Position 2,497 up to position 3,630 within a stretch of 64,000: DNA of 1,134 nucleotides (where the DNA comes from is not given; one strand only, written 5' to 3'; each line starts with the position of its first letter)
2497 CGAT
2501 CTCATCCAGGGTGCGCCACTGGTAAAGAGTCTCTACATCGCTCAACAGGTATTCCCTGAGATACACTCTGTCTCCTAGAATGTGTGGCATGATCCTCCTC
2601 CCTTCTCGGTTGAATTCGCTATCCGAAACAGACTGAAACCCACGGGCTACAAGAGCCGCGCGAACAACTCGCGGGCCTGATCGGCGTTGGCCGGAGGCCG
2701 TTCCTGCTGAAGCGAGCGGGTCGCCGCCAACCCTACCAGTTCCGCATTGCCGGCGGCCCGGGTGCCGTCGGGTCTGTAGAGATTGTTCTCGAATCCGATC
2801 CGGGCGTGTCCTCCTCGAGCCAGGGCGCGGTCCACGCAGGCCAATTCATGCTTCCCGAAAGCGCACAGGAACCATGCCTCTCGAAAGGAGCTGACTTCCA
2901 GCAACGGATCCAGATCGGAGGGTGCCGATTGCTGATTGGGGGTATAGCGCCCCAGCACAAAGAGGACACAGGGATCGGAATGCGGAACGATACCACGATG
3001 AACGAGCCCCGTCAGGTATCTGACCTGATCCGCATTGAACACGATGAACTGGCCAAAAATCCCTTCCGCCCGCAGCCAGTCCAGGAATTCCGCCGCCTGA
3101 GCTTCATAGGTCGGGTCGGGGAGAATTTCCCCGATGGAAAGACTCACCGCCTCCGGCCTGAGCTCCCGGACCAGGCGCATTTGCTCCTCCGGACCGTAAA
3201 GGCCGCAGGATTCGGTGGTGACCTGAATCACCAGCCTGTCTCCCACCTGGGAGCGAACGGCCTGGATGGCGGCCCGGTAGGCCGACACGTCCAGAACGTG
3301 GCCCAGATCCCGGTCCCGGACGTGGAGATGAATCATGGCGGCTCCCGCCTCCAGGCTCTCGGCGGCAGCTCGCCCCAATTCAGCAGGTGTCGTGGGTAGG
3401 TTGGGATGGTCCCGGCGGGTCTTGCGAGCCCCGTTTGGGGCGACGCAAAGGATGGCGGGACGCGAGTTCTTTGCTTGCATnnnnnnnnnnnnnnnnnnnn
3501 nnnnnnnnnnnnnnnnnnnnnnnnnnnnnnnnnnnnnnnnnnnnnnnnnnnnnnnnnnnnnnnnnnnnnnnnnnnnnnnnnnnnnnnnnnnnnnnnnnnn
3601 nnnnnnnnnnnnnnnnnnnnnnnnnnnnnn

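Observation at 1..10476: Nine-gene minus-strand operon combining hydantoinase/oxoprolinase, D-aminoacylase, BKACE, DapA-like lyase, GNAT, AKR and MlrC-like peptidase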

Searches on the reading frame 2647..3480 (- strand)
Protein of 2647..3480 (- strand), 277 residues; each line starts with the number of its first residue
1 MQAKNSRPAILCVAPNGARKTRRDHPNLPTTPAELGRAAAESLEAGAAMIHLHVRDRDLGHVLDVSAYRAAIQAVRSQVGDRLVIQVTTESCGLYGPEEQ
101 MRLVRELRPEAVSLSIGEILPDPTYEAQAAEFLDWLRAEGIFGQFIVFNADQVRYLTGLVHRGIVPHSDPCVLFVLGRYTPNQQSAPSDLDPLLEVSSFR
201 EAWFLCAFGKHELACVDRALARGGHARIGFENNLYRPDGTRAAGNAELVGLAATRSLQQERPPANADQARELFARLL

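Call 7: search_protein_families(library=pfam, proteins=[window:2647-3480:-])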
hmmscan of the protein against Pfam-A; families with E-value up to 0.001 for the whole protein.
window:2647-3480:- (277 aa): 1 family
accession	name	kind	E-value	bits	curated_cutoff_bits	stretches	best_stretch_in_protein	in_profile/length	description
PF05853.18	BKACE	-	1.3e-62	212.1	24.8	1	9-273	2-272/274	beta-keto acid cleavage enzyme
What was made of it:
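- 2647..3480 (-): BKACE (DUF849) beta-keto-acid cleavage enzyme family protein, 277 aa, not a Kce orthologue. PF05853, E 1e-62 (call 7).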

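Call 9: search_protein_families(library=ncbifam, proteins=[window:2647-3480:-], max_evalue=0.00001)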
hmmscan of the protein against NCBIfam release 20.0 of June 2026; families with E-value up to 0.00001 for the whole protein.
window:2647-3480:- (277 aa): 4 families
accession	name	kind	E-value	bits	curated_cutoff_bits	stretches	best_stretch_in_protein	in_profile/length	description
NF052387.1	Lys_ferment_KCE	equivalog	2.2e-39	135.5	382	1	10-273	3-265/267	3-keto-5-aminohexanoate cleavage enzyme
NF053568.1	3OXCoAcCUPNH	equivalog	3.3e-32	111.8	350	1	7-273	2-270/274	3-oxoadipate:acetyl-CoA acetyltransferase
NF052389.1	Lys_KAL_CLE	exception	9.6e-25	87.2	725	1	8-273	170-434/440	bifunctional 3-aminobutyryl-CoA ammonia lyase/3-keto-5-aminohexanoate cleavage enzyme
NF053538.1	DixhxACActTsKce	equivalog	5.3e-22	78.2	430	2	6-119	4-116/310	3,5-dioxohexanoate:acetyl-CoA acetone transferase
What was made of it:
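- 2647..3480 (-): The NCBIfam Kce model scores 135 bits against a cut-off of 382 (call 9).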

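Call 12: find_homologous_proteins(query=window:2647-3480:-, max_evalue=1e-20)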
Query window:2647-3480:- (277 aa): 3071 proteins with E <= 1e-20 among 8000 candidates; the best 120 are listed.
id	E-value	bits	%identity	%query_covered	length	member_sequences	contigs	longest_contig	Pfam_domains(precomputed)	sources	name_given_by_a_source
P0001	4.0e-169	579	93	100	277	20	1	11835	PF05853.19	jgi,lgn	-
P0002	4.7e-162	555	88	100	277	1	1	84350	PF05853.19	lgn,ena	-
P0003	7.4e-161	552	88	100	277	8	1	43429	PF05853.19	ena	-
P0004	5.1e-158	542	87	100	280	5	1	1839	PF05853.19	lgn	-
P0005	3.0e-155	533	86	100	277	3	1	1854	PF05853.19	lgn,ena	-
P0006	1.8e-154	531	84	100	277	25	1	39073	PF05853.19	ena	-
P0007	9.8e-154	528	86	100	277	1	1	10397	PF05853.19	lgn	-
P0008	2.1e-153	527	84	100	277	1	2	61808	PF05853.19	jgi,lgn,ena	-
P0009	3.4e-153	526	86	100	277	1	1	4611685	PF05853.19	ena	-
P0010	1.2e-152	525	84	100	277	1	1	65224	PF05853.19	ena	-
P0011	6.6e-152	522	84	100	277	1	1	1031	PF05853.19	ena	-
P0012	9.1e-152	522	83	100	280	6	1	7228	PF05853.19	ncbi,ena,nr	ncbi:MAG: 3-keto-5-aminohexanoate cleavage protein [Acidobacteria bacterium]|nr:3-keto-5-aminohexano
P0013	8.5e-151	519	84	97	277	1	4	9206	PF05853.19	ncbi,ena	-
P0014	2.8e-150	517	82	100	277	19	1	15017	PF05853.19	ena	-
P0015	3.5e-150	517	84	100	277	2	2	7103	PF05853.19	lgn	-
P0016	8.1e-150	515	83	100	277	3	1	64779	PF05853.19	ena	-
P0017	1.8e-149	514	83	100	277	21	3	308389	PF05853.19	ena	-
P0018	2.2e-149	514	82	99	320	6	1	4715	PF05853.19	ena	-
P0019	4.4e-149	513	85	99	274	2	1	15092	PF05853.19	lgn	-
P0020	1.3e-148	511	82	100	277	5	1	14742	PF05853.19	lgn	-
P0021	2.0e-148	511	83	100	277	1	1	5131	PF05853.19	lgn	-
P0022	1.5e-147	508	81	100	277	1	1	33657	PF05853.19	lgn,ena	-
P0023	4.3e-145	500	83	97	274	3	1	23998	PF05853.19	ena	-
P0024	7.7e-137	473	93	83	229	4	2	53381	PF05853.19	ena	-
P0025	3.3e-136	471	91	83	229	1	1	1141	PF05853.19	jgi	jgi:uncharacterized protein (DUF849 family)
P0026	6.4e-128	444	85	83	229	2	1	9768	PF05853.19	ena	-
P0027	6.9e-126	437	86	83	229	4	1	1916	PF05853.19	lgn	-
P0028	6.2e-124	431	85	82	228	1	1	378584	PF05853.19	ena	-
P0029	4.4e-122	424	83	83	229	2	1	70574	PF05853.19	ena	-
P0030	2.1e-121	422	82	83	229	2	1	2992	PF05853.19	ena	-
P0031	2.2e-121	422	82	83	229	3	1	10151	PF05853.19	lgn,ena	-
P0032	2.7e-118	412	80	83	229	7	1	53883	PF05853.19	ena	-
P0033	5.0e-112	391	62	100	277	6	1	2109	PF05853.19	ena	-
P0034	1.7e-111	390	76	82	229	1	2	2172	PF05853.19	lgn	-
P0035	8.7e-111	387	75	82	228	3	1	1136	PF05853.19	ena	-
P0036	7.3e-108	378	61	100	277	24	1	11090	PF05853.19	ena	-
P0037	9.7e-108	377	74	82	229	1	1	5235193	PF05853.19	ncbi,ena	-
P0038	3.5e-104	366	72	82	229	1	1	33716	PF05853.19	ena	-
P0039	2.6e-102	360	71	81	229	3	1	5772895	PF05853.19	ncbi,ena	-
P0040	6.7e-92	325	58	99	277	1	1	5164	PF05853.19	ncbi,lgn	-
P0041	2.8e-91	323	60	96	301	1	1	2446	PF05853.19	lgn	-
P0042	1.6e-89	318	57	97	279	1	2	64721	PF05853.19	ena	-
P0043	2.0e-89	317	54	97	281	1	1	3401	PF05853.19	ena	-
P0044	3.0e-89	317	59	96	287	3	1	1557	PF05853.19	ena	-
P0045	1.5e-88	314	59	96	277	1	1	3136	PF05853.19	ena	-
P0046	2.9e-88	314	57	99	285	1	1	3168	PF05853.19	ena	-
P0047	3.4e-88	313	55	94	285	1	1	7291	PF05853.19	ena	-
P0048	3.9e-88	313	58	96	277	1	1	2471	PF05853.19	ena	-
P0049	7.1e-88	312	58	96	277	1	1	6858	PF05853.19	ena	-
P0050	9.7e-88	312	53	99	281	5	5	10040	PF05853.19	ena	-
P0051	2.0e-87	311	58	96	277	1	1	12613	PF05853.19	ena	-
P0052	5.1e-87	309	56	96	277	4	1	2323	PF05853.19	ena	-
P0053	5.3e-87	309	58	96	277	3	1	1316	PF05853.19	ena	-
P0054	6.3e-87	309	58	97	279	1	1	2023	PF05853.19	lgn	-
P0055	1.0e-86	308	57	99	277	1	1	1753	PF05853.19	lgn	-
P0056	1.1e-86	308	57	96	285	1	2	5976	PF05853.19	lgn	-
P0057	1.3e-86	308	56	96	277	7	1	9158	PF05853.19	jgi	-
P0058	1.3e-86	308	58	96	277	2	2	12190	PF05853.19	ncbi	-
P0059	1.9e-86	308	54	99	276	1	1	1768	PF05853.19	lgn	-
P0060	2.7e-86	307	58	96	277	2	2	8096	PF05853.19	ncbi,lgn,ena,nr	ncbi:MAG: 3-keto-5-aminohexanoate cleavage protein [Rhodospirillales bacterium]|nr:3-keto-5-aminohex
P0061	2.7e-86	307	56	96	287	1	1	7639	PF05853.19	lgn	-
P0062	4.3e-86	306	57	95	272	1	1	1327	PF05853.19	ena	-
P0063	5.3e-86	306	58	86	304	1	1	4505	PF05853.19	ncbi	ncbi:MAG: 3-keto-5-aminohexanoate cleavage protein [Kiloniellaceae bacterium]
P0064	5.7e-86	306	54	96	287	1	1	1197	PF05853.19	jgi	jgi:uncharacterized protein (DUF849 family)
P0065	7.7e-86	306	57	96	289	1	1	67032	PF05853.19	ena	-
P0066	7.8e-86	306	57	99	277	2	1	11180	PF05853.19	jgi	jgi:uncharacterized protein (DUF849 family)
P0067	7.8e-86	306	55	96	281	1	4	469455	PF05853.19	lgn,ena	-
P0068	1.1e-85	305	58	96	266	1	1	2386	PF05853.19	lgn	-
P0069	1.2e-85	305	57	96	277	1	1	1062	PF05853.19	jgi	-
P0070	1.5e-85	305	56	98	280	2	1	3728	PF05853.19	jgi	jgi:3-keto-5-aminohexanoate cleavage enzyme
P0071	1.6e-85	305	56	96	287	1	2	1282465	PF05853.19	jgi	jgi:3-keto-5-aminohexanoate cleavage enzyme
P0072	2.3e-85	304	58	84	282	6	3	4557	PF05853.19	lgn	-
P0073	2.7e-85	304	57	96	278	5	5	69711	PF05853.19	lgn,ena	-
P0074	3.1e-85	304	55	97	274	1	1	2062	PF05853.19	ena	-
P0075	4.3e-85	303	56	97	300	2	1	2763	PF05853.19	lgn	-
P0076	4.3e-85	303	56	95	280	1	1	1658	PF05853.19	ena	-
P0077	5.3e-85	303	55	97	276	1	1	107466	PF05853.19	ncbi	-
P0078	9.9e-85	302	56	96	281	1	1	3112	PF05853.19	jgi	jgi:uncharacterized protein (DUF849 family)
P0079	1.0e-84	302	56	96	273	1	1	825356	PF05853.19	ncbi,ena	-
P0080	1.1e-84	302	55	96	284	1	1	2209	PF05853.19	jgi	-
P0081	1.9e-84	301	58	96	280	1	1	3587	PF05853.19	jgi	jgi:uncharacterized protein (DUF849 family)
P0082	1.9e-84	301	57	96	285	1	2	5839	PF05853.19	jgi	jgi:uncharacterized protein (DUF849 family)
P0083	2.5e-84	301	55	97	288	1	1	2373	PF05853.19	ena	-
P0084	2.5e-84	301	59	83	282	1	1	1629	PF05853.19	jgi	jgi:uncharacterized protein (DUF849 family)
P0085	2.8e-84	301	55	96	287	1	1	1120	PF05853.19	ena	-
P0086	2.9e-84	300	56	96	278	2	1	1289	PF05853.19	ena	-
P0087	3.2e-84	300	56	96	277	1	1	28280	PF05853.19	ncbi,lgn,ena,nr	ncbi:MAG: 3-keto-5-aminohexanoate cleavage protein [Rhodovibrionaceae bacterium]|nr:3-keto-5-aminohe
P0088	3.5e-84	300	56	95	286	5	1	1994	PF05853.19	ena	-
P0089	3.7e-84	300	58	88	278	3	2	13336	PF05853.19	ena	-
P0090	4.1e-84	300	55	98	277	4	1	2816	PF05853.19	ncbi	-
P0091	4.1e-84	300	56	96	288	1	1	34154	PF05853.19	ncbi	-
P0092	4.4e-84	300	56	98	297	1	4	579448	PF05853.19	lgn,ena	-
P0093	5.0e-84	300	58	90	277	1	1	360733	PF05853.19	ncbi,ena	-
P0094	6.0e-84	299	57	88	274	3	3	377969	PF05853.19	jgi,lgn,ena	-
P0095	6.6e-84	299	55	94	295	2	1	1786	PF05853.19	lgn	-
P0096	6.6e-84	299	55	99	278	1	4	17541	PF05853.19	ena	-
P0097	1.0e-83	299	55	99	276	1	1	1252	PF05853.19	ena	-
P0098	1.3e-83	298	55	96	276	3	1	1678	PF05853.19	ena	-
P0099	1.6e-83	298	54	98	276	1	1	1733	PF05853.19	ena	-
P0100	1.7e-83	298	54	96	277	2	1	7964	PF05853.19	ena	-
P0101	1.8e-83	298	54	99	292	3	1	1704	PF05853.19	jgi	-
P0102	1.9e-83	298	56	96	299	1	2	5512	PF05853.19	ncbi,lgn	ncbi:MAG: 3-keto-5-aminohexanoate cleavage protein [Kiloniellaceae bacterium]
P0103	2.5e-83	297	53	97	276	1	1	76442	PF05853.19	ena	-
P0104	2.6e-83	297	57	96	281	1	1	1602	PF05853.19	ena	-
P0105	2.9e-83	297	55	98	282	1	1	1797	PF05853.19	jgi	jgi:uncharacterized protein (DUF849 family)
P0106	2.9e-83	297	56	96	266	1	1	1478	PF05853.19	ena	-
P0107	3.7e-83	297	57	86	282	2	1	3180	PF05853.19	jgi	-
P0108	3.8e-83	297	55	96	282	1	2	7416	PF05853.19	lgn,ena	-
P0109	5.0e-83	296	55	96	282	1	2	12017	PF05853.19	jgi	-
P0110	5.4e-83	296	55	96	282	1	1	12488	PF05853.19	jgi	-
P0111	6.6e-83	296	55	96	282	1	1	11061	PF05853.19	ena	-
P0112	6.8e-83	296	55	97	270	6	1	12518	PF05853.19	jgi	-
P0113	6.9e-83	296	55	99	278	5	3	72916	PF05853.19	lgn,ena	-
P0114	7.0e-83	296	51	99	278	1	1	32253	PF05853.19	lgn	-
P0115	7.5e-83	296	54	98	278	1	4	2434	PF05853.19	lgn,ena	-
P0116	7.7e-83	296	55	97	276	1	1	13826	PF05853.19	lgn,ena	-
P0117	7.7e-83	296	59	84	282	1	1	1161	PF05853.19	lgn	-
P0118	8.0e-83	296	55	96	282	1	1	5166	PF05853.19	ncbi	-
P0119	8.4e-83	296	55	98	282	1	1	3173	PF05853.19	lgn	-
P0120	8.8e-83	296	57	96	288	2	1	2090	PF05853.19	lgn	-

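Call 13: find_encoding_contigs(protein=P0009, flank=10000, max_places=2)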
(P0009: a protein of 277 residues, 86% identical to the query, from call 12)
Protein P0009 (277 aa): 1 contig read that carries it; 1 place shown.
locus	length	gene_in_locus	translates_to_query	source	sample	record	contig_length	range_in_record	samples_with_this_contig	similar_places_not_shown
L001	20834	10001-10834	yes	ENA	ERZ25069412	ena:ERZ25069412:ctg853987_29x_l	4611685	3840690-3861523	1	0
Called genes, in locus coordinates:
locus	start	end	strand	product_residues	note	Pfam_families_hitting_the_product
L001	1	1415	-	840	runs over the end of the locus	-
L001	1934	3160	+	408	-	PF01011:PQQ (faint), PF13570:Beta-prop_ACSF4 (weak), PF13360:PQQ_2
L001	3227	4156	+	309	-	PF00701:DHDPS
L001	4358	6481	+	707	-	PF05378:Hydant_A_N, PF01968:Hydantoinase_A, PF19278:Hydant_A_C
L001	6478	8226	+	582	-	PF02538:Hydantoinase_B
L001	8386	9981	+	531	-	PF07969:Amidohydro_3, PF01979:Amidohydro_1 (faint)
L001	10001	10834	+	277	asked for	PF05853:BKACE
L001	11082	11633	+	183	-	PF13302:Acetyltransf_3, PF13523:Acetyltransf_8 (faint), PF00583:Acetyltransf_1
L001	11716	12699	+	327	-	PF00248:Aldo_ket_red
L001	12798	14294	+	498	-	PF07364:DUF1485, PF07171:MlrC_C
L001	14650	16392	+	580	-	PF04199:Cyclase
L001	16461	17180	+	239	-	PF13483:Lactamase_B_3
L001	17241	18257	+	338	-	PF01261:AP_endonuc_2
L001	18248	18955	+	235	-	PF13483:Lactamase_B_3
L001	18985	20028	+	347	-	PF08450:SGL, PF01436:NHL (faint)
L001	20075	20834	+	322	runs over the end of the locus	PF01261:AP_endonuc_2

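Call 14: find_encoding_contigs(protein=P0037, flank=10000, max_places=2)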
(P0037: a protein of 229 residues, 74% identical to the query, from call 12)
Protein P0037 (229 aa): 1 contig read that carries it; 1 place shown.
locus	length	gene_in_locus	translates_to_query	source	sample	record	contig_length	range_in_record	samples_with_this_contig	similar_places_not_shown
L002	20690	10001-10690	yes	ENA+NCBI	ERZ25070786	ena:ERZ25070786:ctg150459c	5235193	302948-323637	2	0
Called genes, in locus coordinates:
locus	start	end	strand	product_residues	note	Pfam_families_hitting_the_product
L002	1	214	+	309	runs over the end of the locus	PF00701:DHDPS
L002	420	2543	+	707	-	PF05378:Hydant_A_N, PF01968:Hydantoinase_A, PF19278:Hydant_A_C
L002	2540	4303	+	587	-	PF02538:Hydantoinase_B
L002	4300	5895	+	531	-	PF07969:Amidohydro_3, PF01979:Amidohydro_1 (faint)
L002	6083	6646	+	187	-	PF00089:Trypsin (weak), PF13365:Trypsin_2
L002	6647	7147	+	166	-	PF07719:TPR_2 (faint), PF13181:TPR_8 (faint), PF13371:TPR_9 (weak), PF13414:TPR_11 (weak), PF13431:TPR_17 (faint), PF00515:TPR_1 (weak), PF13414:TPR_11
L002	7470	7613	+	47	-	PF05015:HigB-like_toxin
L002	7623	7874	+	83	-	PF13744:HTH_37 (weak), PF13560:HTH_31 (weak), PF01381:HTH_3, PF02954:HTH_8 (weak), PF13384:HTH_23 (faint)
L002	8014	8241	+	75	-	PF15919:HicB_lk_antitox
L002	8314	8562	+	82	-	-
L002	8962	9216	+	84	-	-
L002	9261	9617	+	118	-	-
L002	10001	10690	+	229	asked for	PF05853:BKACE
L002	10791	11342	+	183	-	PF13302:Acetyltransf_3, PF13523:Acetyltransf_8 (weak), PF00583:Acetyltransf_1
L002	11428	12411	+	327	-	PF00248:Aldo_ket_red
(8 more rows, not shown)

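Call 15: find_encoding_contigs(protein=P0039, flank=10000, max_places=2)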
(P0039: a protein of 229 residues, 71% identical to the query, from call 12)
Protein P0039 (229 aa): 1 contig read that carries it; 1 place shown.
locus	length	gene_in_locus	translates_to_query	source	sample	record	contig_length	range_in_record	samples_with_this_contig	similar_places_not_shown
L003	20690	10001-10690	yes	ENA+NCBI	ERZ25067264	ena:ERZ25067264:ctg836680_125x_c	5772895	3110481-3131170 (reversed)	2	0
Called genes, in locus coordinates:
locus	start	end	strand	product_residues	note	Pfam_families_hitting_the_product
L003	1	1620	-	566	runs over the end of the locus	PF02638:GHL10 (weak)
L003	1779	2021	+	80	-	-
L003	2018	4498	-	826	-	PF04773:FecR (faint), PF20245:DUF6600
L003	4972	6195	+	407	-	PF13570:Beta-prop_ACSF4 (faint), PF13360:PQQ_2, PF01011:PQQ (faint), PF13360:PQQ_2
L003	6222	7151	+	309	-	PF00701:DHDPS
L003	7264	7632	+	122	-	PF05378:Hydant_A_N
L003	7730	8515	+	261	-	PF02538:Hydantoinase_B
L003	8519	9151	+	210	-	PF07969:Amidohydro_3 (weak), PF04365:BrnT_toxin (faint)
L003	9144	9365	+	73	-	-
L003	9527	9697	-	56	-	-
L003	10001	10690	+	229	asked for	PF05853:BKACE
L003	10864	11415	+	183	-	PF13302:Acetyltransf_3, PF13523:Acetyltransf_8 (weak), PF00583:Acetyltransf_1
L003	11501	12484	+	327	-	PF00248:Aldo_ket_red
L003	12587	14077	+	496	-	PF07364:DUF1485, PF07171:MlrC_C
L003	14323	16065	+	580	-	PF04199:Cyclase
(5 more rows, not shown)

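Call 18: find_related_loci(query=A1, collection=genome_contigs, flank=10000)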
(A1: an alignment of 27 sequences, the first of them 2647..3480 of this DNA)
Query A1 (277 aa) in genome_contigs; peptide patterns used: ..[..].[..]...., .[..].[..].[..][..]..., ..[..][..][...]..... (x = any residue, [..] = any of these).
600 stretches matched a pattern (row limit reached: there are more); 595 encode a relative of the query (tblastn E <= 1e-3); the best 80 are kept; 80 distinct loci.
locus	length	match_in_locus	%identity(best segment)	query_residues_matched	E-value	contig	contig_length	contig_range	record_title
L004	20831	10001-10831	86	1-277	4e-160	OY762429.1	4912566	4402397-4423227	MAG: Terriglobia bacterium isolate aa40cff0-ace7-4b53-8087-0ef5d3f4acaf genome assembly, chromosome: 1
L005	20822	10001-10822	85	4-277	1e-157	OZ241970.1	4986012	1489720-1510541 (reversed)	MAG: Candidatus Versatilivorator sp. isolate cab9fe59-187a-48cc-98ea-4e9e5a22d3a3 genome assembly, chromosome: 1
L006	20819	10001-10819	73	1-273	5e-134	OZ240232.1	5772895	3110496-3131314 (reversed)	MAG: Candidatus Versatilivoraceae bacterium isolate ed3112cf-5d09-4b03-98f8-4139f083c0eb genome assembly, chromosome: 1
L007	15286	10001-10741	56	8-255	5e-84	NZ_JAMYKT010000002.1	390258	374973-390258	Mesorhizobium sp. M1428 M1428_contig00002, whole genome shotgun sequence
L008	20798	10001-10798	49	8-273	2e-83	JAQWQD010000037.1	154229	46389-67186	MAG: Gammaproteobacteria bacterium isolate cluster2_bin.244 k141_4509291, whole genome shotgun sequence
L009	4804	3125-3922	52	8-273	5e-83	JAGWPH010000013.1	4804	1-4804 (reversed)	MAG: Betaproteobacteria bacterium isolate REEB275 k141_176775, whole genome shotgun sequence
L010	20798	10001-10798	48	8-273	1e-82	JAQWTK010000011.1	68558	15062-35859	MAG: Gammaproteobacteria bacterium isolate cluster2_bin.80 k141_964070, whole genome shotgun sequence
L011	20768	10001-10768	52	8-262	5e-82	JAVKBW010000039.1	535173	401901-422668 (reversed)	MAG: Alphaproteobacteria bacterium isolate F4-SAH-03 k141_42522, whole genome shotgun sequence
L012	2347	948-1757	54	5-274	3e-84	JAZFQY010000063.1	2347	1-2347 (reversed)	MAG: Alphaproteobacteria bacterium isolate MT4bin.20 MT4bin.20_63, whole genome shotgun sequence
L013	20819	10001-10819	54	5-276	2e-81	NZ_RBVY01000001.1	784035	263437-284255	Nitratireductor alexandrii strain Z3-1 Scaffold1, whole genome shotgun sequence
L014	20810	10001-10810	48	5-274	2e-81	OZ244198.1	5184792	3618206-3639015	MAG: Arenicellales bacterium isolate acf98f22-c3a9-4478-9d88-117e57475e35 genome assembly, chromosome: 1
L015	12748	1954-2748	56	10-274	7e-81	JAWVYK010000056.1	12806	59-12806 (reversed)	MAG: Rhodovibrionaceae bacterium isolate HN14.bin.1 k141_1810755_length_12806_cov_10.0000, whole genome shotgun sequence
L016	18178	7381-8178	50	8-273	6e-81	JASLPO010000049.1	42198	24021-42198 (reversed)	MAG: Gammaproteobacteria bacterium isolate Arabian11_MAG_61 c_000000511275, whole genome shotgun sequence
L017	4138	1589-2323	55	6-249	7e-81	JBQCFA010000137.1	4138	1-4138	MAG: Rhizobiaceae bacterium isolate bin167 k141_2477366, whole genome shotgun sequence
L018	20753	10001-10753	54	4-255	1e-80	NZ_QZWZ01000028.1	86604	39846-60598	Mesorhizobium waimense strain ICMP19557 NODE_28_length_86604_cov_16.8619, whole genome shotgun sequence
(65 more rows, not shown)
